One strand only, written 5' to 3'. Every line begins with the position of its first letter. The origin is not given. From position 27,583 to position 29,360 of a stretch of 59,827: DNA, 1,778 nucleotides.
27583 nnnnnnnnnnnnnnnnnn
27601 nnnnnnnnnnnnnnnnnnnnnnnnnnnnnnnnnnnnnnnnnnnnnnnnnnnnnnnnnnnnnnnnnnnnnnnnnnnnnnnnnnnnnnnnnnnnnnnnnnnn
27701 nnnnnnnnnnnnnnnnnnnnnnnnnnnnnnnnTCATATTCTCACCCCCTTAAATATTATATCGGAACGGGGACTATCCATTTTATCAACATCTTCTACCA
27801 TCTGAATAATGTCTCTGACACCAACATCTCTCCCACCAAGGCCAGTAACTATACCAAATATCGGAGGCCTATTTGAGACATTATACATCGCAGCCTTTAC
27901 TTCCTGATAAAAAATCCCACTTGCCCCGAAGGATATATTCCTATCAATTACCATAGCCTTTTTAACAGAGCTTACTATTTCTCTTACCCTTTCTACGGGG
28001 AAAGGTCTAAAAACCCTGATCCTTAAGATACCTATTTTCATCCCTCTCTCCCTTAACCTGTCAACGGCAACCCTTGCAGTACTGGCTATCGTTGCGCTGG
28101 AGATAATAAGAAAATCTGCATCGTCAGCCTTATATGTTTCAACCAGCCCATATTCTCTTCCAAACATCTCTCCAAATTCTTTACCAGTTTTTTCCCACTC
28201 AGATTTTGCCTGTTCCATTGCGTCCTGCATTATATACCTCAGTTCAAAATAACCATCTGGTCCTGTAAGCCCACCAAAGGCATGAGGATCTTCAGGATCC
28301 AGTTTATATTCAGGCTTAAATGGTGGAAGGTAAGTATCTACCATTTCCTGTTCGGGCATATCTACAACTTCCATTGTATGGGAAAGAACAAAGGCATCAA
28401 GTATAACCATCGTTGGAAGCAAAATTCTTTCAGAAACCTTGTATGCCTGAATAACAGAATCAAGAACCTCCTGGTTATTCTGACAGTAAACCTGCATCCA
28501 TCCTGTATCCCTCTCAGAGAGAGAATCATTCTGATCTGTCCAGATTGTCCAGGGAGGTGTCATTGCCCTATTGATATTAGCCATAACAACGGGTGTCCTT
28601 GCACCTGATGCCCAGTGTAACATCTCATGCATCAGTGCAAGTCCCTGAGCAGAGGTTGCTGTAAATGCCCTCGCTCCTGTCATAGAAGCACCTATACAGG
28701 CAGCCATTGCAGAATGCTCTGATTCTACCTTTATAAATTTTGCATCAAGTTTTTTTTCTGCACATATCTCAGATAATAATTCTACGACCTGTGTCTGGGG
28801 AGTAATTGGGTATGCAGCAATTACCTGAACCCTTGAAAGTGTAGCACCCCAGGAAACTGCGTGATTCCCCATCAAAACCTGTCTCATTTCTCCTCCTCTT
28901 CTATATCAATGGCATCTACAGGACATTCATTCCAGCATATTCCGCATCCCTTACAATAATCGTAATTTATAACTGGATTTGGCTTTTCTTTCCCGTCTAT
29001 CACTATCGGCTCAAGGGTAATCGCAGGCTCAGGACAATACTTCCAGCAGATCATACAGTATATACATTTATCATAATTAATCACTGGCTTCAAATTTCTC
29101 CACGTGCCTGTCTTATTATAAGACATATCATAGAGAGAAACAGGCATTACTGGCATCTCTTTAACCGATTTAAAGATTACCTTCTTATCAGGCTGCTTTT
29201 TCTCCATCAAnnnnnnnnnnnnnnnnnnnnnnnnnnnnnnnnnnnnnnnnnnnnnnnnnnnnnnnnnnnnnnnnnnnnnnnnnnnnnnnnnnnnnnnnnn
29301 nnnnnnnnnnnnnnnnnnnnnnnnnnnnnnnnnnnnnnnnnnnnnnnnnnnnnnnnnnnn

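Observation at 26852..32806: fabH embedded in a buk-ptb-porCDAB operon: anaerobic route to branched-chain fatty-acid primers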

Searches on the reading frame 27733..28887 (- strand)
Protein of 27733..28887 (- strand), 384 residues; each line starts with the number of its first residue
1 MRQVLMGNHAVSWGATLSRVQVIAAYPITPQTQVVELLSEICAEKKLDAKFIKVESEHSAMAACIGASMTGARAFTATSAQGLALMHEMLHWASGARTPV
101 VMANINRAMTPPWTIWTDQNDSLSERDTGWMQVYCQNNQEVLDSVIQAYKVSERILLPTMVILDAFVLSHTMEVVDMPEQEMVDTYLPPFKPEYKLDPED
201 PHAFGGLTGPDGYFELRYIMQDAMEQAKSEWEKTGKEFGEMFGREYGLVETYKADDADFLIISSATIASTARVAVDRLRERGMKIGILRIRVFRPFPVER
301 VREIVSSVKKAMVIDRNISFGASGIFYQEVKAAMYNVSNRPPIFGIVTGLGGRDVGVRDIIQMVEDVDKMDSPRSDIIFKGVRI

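Call 3: search_protein_families(library=pfam, proteins=[window:27733-28887:-])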
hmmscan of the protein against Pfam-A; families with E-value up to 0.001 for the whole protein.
window:27733-28887:- (384 aa): 3 families
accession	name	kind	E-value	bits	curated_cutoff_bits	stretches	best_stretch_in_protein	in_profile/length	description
PF01855.24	POR_N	-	1.2e-74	251.4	27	1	15-233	3-228/231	Pyruvate flavodoxin/ferredoxin oxidoreductase, thiamine diP-bdg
PF17147.9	PFOR_II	-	6.5e-32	110.4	27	1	257-360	1-102/102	Pyruvate:ferredoxin oxidoreductase core domain II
PF02780.25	Transketolase_C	-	0.00011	22.5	25.9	1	255-323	8-76/124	Transketolase, C-terminal domain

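Call 4: search_protein_families(library=ncbifam, proteins=[window:27733-28887:-])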
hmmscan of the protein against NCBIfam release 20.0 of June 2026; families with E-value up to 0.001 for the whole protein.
window:27733-28887:- (384 aa): 13 families
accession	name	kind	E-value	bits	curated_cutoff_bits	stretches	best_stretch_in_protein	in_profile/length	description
NF040682.1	PorA_Arch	equivalog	4.6e-148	493.2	550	1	2-371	3-375/387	pyruvate synthase subunit PorA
NF006232.0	PRK08366.1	equivalog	3.2e-144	480.3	646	1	2-370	7-377/394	2-ketoisovalerate ferredoxin oxidoreductase subunit alpha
NF006233.0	PRK08367.1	equivalog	1.3e-126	422.6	625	1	1-365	3-370/394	pyruvate ferredoxin oxidoreductase subunit alpha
NF007201.0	PRK09622.1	equivalog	1.8e-91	307.1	590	1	3-369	11-380/405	2-oxoacid:ferredoxin oxidoreductase subunit alpha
NF045764.1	PhenlGlyoxDHPadG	equivalog_domain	2.3e-91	306.3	700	1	4-369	4-381/398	NADH-dependent phenylglyoxylate dehydrogenase subunit alpha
NF045791.1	OxalOxredalpha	equivalog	1e-80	271.7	500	1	3-367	5-375/395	oxalate oxidoreductase subunit alpha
TIGR02176.1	pyruv_ox_red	equivalog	1.6e-48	165.4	911.35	1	6-367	5-378/1167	pyruvate:ferredoxin (flavodoxin) oxidoreductase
NF006412.0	PRK08659.1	equivalog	4.2e-48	164.5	411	2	3-185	6-191/378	2-oxoacid:acceptor oxidoreductase subunit alpha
NF005507.0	PRK07119.1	subfamily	1.3e-43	149.2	399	1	2-336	4-321/352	3-methyl-2-oxobutanoate dehydrogenase subunit VorB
TIGR03710.1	OAFO_sf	subfamily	1.1e-39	136.4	482.75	2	4-177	195-371/561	2-oxoacid:acceptor oxidoreductase subunit alpha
NF007206.0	PRK09627.1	equivalog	1.3e-34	119.8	579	2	4-186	4-190/375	2-oxoglutarate synthase subunit alpha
NF041170.1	Oxoac_fdxalpha_Archa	equivalog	1.5e-27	96.3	800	2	4-182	237-429/636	2-oxoacid:ferredoxin oxidoreductase subunit alpha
TIGR03336.1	IOR_alpha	equivalog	1.1e-17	63.6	650.9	1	1-315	1-286/595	indolepyruvate ferredoxin oxidoreductase subunit alpha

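Call 20: search_solved_structures(query=window:27733-28887:-, max_evalue=0.00001)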
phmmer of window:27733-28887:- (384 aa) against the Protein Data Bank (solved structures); distinct sequences matched with E-value up to 0.00001: 10.
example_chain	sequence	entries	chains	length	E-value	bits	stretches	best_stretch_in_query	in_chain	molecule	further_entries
9bt4_B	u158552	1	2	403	5.1e-102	344.8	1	4-370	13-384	Pyruvate:Ferredoxin Oxidoreductase, subunit alpha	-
5c4i_A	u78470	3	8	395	3.7e-68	233.5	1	6-365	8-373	Oxalate oxidoreductase subunit alpha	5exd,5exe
6cin_A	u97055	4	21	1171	1.9e-33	119.3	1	2-356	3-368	PYRUVATE-FERREDOXIN OXIDOREDUCTASE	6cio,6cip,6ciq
1yd7_A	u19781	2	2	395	6.3e-31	111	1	5-318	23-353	2-keto acid:ferredoxin oxidoreductase subunit alpha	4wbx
7plm_A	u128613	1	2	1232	2.7e-27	99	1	17-356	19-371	Pyruvate:ferredoxin oxidoreductase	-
1b0p_A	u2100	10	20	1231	2.7e-27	99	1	17-356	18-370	PROTEIN (PYRUVATE-FERREDOXIN OXIDOREDUCTASE) | Pyruvate-Ferredoxin Oxidoreductase | PYRUVATE FERREDOXIN OXIDOREDUCTASE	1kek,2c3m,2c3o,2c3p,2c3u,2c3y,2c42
8ys5_A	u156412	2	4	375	5.1e-18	68.5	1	2-335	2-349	2-oxoglutarate synthase subunit alpha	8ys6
6n2n_A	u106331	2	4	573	8e-17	64.6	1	4-165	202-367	Pyruvate flavodoxin/ferredoxin oxidoreductase domain protein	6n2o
5b46_A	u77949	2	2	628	1.3e-11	47.4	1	36-108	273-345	2-oxoacid--ferredoxin oxidoreductase alpha subunit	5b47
5b48_A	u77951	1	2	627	1.5e-11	47.2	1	5-318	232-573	2-oxoacid--ferredoxin oxidoreductase alpha subunit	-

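Call 48: search_solved_structures(query=window:27733-28887:-, max_evalue=1e-20, show_alignments=5)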
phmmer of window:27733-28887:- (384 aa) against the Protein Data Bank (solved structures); distinct sequences matched with E-value up to 1e-20: 6.
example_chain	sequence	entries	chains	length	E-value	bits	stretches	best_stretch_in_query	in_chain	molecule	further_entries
9bt4_B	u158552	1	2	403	5.1e-102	344.8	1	4-370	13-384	Pyruvate:Ferredoxin Oxidoreductase, subunit alpha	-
5c4i_A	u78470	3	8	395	3.7e-68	233.5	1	6-365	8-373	Oxalate oxidoreductase subunit alpha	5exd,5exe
6cin_A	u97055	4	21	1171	1.9e-33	119.3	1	2-356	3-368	PYRUVATE-FERREDOXIN OXIDOREDUCTASE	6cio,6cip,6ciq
1yd7_A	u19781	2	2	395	6.3e-31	111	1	5-318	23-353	2-keto acid:ferredoxin oxidoreductase subunit alpha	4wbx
7plm_A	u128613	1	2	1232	2.7e-27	99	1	17-356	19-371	Pyruvate:ferredoxin oxidoreductase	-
1b0p_A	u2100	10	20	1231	2.7e-27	99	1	17-356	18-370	PROTEIN (PYRUVATE-FERREDOXIN OXIDOREDUCTASE) | Pyruvate-Ferredoxin Oxidoreductase | PYRUVATE FERREDOXIN OXIDOREDUCTASE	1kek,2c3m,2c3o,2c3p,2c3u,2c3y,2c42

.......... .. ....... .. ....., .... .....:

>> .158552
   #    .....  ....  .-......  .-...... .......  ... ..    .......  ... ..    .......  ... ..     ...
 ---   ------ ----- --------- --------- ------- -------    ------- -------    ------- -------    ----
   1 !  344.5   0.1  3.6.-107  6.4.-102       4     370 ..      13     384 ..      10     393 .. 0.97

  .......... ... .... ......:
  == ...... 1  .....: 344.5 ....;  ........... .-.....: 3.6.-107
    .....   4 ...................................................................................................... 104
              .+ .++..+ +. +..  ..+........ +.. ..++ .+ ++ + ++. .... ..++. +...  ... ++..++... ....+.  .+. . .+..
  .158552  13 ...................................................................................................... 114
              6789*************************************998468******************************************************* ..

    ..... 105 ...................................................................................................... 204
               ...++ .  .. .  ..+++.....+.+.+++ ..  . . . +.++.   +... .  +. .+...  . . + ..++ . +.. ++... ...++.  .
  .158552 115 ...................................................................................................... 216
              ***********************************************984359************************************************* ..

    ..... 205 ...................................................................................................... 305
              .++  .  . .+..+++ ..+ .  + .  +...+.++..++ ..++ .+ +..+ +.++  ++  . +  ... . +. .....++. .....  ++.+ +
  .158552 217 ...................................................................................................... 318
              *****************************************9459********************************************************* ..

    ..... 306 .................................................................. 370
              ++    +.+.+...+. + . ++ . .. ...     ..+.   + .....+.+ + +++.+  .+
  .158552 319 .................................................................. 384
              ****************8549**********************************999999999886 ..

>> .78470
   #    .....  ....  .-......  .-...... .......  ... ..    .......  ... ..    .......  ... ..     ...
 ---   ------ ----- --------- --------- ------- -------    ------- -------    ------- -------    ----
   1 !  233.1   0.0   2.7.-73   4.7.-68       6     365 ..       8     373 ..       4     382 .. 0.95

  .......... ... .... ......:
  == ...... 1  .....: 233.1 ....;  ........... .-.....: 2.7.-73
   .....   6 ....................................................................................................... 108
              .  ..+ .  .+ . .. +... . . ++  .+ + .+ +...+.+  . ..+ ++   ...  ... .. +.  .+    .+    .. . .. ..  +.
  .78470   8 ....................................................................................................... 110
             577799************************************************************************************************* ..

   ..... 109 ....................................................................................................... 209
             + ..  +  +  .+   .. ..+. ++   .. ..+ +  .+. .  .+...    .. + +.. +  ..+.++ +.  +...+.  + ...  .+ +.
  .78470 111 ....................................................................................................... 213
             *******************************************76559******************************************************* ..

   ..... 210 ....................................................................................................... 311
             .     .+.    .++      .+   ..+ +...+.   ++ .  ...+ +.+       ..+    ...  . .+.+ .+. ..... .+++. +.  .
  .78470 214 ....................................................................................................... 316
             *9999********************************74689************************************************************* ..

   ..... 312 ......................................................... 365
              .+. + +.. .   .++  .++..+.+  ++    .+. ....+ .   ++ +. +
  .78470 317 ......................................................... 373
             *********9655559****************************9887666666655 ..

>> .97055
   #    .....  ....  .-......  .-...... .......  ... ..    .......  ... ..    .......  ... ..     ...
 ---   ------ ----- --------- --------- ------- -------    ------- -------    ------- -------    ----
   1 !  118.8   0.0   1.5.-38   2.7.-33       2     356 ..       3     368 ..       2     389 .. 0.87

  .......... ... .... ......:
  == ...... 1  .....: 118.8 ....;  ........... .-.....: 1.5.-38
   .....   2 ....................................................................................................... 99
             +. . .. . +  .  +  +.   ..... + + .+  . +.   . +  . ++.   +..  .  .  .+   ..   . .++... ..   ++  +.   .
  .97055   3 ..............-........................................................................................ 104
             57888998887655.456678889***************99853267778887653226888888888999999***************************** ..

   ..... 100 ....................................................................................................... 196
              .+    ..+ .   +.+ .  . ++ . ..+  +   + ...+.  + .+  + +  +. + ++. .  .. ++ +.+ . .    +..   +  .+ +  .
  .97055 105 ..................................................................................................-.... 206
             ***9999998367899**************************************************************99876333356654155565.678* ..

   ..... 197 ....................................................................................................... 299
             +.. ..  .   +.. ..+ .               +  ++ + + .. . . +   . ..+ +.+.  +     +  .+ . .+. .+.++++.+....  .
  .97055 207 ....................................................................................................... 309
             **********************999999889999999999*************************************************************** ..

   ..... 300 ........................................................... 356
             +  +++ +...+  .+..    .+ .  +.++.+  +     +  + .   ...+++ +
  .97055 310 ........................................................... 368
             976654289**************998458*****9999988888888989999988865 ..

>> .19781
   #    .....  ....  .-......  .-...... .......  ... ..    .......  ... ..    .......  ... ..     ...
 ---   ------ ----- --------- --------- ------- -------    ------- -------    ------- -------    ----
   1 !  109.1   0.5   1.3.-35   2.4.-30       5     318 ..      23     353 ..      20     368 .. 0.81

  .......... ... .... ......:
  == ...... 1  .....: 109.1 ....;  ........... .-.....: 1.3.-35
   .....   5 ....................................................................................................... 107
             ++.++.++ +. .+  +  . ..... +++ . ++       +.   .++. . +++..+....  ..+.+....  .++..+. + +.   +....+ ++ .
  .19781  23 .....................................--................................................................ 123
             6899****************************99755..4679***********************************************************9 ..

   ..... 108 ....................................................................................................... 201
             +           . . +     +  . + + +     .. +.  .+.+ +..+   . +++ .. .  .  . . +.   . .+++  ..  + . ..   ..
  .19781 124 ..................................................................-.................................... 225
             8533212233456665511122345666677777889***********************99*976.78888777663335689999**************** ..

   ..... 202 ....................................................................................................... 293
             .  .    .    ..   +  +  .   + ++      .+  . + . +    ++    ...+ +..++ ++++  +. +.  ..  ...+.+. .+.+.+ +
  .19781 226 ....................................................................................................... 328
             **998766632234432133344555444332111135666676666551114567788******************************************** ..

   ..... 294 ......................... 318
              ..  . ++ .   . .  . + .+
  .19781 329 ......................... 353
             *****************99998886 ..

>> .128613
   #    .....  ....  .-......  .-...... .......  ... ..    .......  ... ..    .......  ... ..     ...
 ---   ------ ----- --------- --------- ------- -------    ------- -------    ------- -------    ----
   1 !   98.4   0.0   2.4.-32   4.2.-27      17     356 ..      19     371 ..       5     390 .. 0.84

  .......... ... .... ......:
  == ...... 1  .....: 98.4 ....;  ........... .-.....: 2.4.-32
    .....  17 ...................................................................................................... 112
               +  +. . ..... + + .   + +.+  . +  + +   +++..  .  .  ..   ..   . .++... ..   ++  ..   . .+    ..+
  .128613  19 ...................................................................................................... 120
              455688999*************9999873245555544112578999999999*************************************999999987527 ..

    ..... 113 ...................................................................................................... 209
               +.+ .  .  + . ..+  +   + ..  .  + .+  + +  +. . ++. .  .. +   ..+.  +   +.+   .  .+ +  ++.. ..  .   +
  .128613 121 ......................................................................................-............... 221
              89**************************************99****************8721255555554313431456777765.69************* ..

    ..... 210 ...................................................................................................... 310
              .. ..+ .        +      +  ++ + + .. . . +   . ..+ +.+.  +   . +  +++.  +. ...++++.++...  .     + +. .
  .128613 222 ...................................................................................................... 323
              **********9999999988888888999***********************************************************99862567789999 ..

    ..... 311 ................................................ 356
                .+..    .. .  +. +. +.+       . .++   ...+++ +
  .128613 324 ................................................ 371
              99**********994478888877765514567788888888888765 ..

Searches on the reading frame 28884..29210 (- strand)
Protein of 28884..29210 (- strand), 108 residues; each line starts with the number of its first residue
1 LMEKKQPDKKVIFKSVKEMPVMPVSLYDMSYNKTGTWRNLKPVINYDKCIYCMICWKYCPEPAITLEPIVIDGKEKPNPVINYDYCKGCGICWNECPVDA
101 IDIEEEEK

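Call 3: search_protein_families(library=pfam, proteins=[window:28884-29210:-])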
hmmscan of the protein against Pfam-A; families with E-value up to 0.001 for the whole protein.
window:28884-29210:- (108 aa): 10 families
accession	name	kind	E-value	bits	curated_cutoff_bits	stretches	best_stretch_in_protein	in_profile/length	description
PF00037.32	Fer4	-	2.2e-15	56.2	21.1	2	79-102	1-24/24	4Fe-4S binding domain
PF14697.11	Fer4_21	-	2.1e-10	41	35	1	43-102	2-58/59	4Fe-4S dicluster domain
PF12838.12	Fer4_7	-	4e-09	37.2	27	1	48-100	1-52/52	4Fe-4S dicluster domain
PF13237.11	Fer4_10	-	1.8e-08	34.6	25.5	1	79-104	2-29/53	4Fe-4S dicluster domain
PF12837.12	Fer4_6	-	3.3e-08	33.5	25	1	79-101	2-24/24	4Fe-4S binding domain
PF13187.11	Fer4_9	-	1.9e-07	31.4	27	1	48-101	1-52/52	4Fe-4S dicluster domain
PF13484.11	Fer4_16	-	1.1e-06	29.8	30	0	86-104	2-20/66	4Fe-4S double cluster binding domain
PF12797.12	Fer4_2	-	3.7e-06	27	24.5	0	78-98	2-22/22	4Fe-4S binding domain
PF13534.11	Fer4_17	-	5.8e-05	24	22.2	0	44-61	41-58/61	4Fe-4S dicluster domain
PF25160.1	LdpA_Fe-S-bd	-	0.00045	20.4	27.6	0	55-103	9-45/49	LdpA Fe-S cluster-binding domain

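Call 4: search_protein_families(library=ncbifam, proteins=[window:28884-29210:-])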
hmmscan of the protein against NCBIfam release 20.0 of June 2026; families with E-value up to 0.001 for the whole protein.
window:28884-29210:- (108 aa): 74 families (the best 25 are shown)
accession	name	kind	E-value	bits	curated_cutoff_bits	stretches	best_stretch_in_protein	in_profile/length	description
NF007202.0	PRK09623.1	equivalog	3.9e-33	113.9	166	1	3-108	7-105/105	3-methyl-2-oxobutanoate dehydrogenase subunit delta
TIGR02179.1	PorD_KorD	subfamily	1.4e-27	95.6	60.05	1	30-107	8-78/78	2-oxoacid:acceptor oxidoreductase, delta subunit, pyruvate/2-ketoisovalerate family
NF040684.1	PorD_Arch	equivalog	1.8e-27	95.2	120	1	31-107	16-85/85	pyruvate synthase subunit PorD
NF007203.0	PRK09624.1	equivalog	3e-25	88.5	171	1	31-107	35-104/105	pyuvate ferredoxin oxidoreductase subunit delta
NF045790.1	OxalOxreddelta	equivalog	8.9e-18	64.5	230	1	31-102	244-307/316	oxalate oxidoreductase subunit delta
NF007204.0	PRK09625.1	equivalog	9.2e-17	61.3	125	1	31-99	43-104/133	pyruvate flavodoxin oxidoreductase subunit delta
NF045763.1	PhenlGlyoxDHPadF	equivalog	1.6e-16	60.2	150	1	29-101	13-77/78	NADH-dependent phenylglyoxylate dehydrogenase subunit delta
TIGR01971.1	NuoI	subfamily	8.7e-12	44.7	113.05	2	30-66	65-100/121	NADH-quinone oxidoreductase, chain I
NF040864.1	HgcB_ferredoxin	equivalog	1.3e-10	40.9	99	1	44-104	11-64/93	mercury methylation ferredoxin HgcB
TIGR01944.1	rnfB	subfamily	2.5e-10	40.2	68.7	1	38-106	104-165/190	RnfABCDGE type electron transport complex subunit B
NF009945.0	PRK13409.1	equivalog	8.5e-10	37.9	469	1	43-103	6-68/592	ribosome biogenesis/translation initiation ATPase RLI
NF042909.1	FMH_DH_FwdF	exception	1.1e-09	37.9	375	1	44-102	135-196/336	tungsten-dependent formylmethanofuran dehydrogenase subunit FwdF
NF004536.0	PRK05888.1-1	equivalog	1.4e-09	37.5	212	1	20-70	71-120/180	NADH-quinone oxidoreductase subunit NuoI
NF009053.0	PRK12387.1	subfamily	4.6e-09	36.3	204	1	66-107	20-61/180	formate hydrogenlyase complex iron-sulfur subunit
NF004543.0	PRK05888.2-5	equivalog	6e-09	35.7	243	1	37-105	50-119/217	NADH-quinone oxidoreductase subunit NuoI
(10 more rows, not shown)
